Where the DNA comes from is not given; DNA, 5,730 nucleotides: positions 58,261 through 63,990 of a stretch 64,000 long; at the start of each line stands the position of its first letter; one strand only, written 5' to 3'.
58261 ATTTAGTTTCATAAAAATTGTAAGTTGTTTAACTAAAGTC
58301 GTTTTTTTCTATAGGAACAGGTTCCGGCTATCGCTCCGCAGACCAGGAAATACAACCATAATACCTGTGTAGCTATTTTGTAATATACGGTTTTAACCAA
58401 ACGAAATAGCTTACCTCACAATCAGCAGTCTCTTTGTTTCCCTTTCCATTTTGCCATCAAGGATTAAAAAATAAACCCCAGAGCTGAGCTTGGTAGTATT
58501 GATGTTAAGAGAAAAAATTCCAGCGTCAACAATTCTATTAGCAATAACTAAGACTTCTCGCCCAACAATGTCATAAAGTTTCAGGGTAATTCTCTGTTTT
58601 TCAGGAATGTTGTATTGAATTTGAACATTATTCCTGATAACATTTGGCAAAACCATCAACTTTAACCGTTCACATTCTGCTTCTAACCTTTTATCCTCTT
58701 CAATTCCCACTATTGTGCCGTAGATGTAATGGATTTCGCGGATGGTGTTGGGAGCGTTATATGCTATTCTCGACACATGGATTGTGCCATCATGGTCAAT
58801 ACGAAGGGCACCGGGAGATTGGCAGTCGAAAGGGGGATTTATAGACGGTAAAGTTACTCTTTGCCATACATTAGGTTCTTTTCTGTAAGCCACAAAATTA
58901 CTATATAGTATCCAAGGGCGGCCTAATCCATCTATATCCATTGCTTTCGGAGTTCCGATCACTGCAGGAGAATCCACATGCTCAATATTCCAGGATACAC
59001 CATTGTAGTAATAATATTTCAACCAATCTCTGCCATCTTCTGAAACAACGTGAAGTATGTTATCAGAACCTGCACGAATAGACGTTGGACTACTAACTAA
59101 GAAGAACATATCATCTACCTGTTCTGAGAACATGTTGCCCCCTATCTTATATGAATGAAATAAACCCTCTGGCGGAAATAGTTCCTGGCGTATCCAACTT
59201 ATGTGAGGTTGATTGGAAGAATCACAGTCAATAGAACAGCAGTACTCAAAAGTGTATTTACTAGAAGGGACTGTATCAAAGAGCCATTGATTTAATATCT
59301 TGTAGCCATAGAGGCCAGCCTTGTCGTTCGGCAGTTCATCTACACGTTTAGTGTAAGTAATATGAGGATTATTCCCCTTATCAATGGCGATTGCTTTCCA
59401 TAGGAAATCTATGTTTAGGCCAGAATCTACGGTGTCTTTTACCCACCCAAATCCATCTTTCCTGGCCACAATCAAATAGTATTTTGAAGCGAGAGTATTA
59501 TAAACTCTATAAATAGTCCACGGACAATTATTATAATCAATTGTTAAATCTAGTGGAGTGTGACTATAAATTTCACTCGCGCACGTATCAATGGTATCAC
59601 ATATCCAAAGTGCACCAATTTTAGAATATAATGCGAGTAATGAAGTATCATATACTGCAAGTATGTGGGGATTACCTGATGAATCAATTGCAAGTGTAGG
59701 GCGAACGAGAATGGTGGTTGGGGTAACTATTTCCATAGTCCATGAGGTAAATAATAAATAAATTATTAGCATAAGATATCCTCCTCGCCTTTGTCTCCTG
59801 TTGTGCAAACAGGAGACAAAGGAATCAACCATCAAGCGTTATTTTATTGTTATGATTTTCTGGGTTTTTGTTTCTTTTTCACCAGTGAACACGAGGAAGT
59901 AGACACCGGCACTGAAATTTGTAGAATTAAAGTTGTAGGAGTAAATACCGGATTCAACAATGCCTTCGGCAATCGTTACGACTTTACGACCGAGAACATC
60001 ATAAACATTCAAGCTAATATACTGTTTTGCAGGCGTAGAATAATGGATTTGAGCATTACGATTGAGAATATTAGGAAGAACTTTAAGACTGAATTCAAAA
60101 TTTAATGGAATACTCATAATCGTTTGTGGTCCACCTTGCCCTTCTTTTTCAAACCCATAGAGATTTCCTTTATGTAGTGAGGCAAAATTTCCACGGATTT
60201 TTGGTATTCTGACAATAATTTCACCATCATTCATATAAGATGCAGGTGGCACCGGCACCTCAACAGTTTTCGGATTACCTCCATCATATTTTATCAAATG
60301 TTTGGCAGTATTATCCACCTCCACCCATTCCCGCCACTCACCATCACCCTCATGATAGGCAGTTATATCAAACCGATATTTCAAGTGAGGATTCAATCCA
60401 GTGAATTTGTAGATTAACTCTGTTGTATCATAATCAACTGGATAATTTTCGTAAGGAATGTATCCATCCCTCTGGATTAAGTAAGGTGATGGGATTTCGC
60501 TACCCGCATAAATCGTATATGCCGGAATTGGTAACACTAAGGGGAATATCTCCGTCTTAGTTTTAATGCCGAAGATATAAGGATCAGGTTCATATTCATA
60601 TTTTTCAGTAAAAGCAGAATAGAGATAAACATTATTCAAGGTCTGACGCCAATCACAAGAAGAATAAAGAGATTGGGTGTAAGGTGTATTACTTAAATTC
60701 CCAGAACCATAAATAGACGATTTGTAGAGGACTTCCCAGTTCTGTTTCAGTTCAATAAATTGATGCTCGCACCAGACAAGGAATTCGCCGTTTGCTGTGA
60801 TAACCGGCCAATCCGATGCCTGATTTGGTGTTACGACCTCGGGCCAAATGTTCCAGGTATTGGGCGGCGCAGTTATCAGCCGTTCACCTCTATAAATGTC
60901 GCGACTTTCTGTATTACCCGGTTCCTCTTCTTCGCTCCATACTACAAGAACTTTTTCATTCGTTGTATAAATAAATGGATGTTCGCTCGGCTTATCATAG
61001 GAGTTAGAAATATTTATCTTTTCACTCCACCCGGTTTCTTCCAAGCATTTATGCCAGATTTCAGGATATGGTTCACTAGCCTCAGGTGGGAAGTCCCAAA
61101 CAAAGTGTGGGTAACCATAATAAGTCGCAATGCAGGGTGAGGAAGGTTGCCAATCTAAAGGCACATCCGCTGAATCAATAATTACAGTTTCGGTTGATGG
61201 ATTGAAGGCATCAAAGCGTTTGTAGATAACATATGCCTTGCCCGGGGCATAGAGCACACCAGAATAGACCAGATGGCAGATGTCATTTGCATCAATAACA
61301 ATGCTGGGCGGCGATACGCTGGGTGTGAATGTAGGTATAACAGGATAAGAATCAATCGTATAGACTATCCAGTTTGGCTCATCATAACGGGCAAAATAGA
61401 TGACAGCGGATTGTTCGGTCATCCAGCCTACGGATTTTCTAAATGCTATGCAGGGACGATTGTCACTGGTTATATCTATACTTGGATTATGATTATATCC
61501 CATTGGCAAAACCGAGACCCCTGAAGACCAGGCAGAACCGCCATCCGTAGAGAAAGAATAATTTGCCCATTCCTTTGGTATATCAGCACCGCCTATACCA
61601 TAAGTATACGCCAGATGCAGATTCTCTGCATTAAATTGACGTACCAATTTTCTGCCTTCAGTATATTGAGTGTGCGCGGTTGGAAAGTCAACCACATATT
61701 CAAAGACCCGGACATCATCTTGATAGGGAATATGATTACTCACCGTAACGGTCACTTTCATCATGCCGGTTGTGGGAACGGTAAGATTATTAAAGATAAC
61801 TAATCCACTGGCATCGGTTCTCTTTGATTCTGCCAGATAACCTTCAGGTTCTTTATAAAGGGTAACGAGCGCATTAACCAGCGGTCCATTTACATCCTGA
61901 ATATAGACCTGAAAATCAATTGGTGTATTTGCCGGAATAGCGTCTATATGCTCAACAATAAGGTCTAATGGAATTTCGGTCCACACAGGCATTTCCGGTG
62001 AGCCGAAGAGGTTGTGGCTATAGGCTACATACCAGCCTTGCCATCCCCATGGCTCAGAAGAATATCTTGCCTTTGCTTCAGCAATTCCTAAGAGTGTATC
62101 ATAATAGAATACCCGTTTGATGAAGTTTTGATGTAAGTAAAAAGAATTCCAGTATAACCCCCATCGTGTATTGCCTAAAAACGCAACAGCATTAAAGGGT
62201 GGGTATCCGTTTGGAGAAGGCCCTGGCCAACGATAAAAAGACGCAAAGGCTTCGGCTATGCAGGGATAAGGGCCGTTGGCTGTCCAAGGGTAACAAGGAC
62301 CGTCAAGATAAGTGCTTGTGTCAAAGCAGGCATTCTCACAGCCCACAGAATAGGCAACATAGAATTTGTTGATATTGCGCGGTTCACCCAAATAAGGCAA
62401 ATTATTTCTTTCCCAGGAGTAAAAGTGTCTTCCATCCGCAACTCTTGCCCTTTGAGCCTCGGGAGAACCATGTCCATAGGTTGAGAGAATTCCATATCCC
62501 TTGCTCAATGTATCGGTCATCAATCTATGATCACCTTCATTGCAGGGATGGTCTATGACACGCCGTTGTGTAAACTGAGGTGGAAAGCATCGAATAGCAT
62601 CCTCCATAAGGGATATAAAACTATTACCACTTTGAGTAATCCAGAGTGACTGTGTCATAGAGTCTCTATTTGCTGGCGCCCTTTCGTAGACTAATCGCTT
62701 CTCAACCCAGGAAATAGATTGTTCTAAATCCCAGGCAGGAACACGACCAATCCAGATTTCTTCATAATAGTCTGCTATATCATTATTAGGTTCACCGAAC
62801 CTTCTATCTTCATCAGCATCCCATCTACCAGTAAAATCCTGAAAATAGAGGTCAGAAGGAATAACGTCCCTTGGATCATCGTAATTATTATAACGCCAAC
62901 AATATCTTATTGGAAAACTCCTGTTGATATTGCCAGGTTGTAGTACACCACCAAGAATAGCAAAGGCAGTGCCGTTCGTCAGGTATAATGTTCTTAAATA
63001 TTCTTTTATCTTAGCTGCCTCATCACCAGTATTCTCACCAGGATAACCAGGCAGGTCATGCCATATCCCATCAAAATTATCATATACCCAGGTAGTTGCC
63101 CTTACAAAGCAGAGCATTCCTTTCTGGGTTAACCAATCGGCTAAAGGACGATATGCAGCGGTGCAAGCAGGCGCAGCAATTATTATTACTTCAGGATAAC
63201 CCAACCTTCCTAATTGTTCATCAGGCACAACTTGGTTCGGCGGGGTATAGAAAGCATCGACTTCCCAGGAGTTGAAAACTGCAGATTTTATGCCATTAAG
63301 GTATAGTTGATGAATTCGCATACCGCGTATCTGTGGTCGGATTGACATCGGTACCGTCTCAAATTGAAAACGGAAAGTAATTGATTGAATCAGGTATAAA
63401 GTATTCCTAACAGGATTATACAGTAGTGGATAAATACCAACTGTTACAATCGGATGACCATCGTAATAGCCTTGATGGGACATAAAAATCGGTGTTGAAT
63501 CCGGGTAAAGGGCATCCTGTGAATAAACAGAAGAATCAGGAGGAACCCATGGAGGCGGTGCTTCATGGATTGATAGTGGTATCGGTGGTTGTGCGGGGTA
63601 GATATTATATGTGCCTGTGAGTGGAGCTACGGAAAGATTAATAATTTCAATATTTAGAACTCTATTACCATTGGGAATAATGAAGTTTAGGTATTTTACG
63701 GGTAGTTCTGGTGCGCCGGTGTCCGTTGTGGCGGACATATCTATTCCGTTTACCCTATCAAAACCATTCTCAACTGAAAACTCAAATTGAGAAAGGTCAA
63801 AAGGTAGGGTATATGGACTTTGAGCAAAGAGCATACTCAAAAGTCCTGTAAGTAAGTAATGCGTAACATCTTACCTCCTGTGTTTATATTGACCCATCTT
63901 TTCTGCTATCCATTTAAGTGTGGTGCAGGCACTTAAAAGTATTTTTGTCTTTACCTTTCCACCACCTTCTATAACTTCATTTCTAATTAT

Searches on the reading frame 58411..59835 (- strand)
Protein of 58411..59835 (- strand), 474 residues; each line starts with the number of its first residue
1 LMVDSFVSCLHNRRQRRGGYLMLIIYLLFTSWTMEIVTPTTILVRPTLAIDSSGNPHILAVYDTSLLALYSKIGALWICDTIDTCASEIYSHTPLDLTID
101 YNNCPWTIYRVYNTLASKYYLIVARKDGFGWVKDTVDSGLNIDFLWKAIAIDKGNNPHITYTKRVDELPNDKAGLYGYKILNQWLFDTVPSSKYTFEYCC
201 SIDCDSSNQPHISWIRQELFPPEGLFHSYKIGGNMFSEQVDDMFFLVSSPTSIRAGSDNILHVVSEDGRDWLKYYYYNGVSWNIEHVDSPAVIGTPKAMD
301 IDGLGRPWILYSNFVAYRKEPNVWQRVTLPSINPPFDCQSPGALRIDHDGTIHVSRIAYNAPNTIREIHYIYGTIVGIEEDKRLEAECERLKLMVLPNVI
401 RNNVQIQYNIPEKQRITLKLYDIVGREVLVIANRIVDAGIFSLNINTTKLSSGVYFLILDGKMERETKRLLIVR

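Call 11: search_protein_families(library=pfam, proteins=[window:58411-59835:-], max_evalue=0.0001)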
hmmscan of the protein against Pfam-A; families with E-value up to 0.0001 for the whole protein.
window:58411-59835:- (474 aa): 1 family
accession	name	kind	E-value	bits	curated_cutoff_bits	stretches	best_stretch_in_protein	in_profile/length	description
PF18962.6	Por_Secre_tail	-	1.7e-07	31.9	27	1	397-472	3-75/75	Secretion system C-terminal sorting domain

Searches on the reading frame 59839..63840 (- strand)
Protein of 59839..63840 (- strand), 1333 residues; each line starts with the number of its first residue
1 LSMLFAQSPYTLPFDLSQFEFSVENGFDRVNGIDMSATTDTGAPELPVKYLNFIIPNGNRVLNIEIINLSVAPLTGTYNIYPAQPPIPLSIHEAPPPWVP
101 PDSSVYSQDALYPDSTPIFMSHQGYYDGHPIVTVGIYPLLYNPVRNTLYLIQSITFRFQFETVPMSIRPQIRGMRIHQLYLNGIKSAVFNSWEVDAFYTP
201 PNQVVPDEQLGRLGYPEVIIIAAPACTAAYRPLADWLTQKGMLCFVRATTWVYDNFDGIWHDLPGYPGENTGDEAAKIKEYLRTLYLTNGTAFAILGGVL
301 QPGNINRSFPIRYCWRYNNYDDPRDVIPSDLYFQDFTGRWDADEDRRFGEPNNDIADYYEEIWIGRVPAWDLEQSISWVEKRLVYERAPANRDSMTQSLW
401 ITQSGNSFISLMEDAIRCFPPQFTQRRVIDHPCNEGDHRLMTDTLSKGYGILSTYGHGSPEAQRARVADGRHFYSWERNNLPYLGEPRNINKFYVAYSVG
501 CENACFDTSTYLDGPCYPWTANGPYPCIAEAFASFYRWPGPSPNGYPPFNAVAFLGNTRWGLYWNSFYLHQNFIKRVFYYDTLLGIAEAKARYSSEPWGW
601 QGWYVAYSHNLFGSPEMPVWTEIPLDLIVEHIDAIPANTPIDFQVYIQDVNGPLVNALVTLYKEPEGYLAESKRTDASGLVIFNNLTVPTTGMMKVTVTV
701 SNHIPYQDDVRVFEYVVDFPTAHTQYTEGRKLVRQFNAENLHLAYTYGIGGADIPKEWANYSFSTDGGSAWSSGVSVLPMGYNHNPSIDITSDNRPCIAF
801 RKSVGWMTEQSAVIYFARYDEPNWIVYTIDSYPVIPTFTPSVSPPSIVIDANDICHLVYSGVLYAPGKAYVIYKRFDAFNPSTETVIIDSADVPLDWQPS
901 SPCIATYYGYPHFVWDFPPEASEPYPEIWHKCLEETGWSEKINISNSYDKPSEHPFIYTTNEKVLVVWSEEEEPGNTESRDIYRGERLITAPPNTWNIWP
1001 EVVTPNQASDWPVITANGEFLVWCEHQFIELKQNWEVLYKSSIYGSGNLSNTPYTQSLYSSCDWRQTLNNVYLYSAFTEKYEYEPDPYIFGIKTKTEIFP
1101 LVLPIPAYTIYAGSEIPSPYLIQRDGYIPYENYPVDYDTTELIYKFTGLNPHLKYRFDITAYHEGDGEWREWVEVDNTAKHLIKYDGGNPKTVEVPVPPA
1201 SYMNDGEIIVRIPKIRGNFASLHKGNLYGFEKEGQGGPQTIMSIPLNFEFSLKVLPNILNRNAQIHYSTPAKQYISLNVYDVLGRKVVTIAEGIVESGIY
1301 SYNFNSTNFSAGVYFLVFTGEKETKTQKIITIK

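Call 11: search_protein_families(library=pfam, proteins=[window:59839-63840:-], max_evalue=0.0001)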
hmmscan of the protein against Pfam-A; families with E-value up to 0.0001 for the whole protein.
window:59839-63840:- (1333 aa): 3 families
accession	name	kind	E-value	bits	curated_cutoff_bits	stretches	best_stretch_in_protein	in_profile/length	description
PF01364.23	Peptidase_C25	-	1.1e-27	97.8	23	1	219-618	2-373/374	Peptidase family C25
PF08126.16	Propeptide_C25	-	4.1e-08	33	22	1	36-161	52-173/205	Propeptide_C25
PF18962.6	Por_Secre_tail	-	1.8e-06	28.6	27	1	1256-1330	3-74/75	Secretion system C-terminal sorting domain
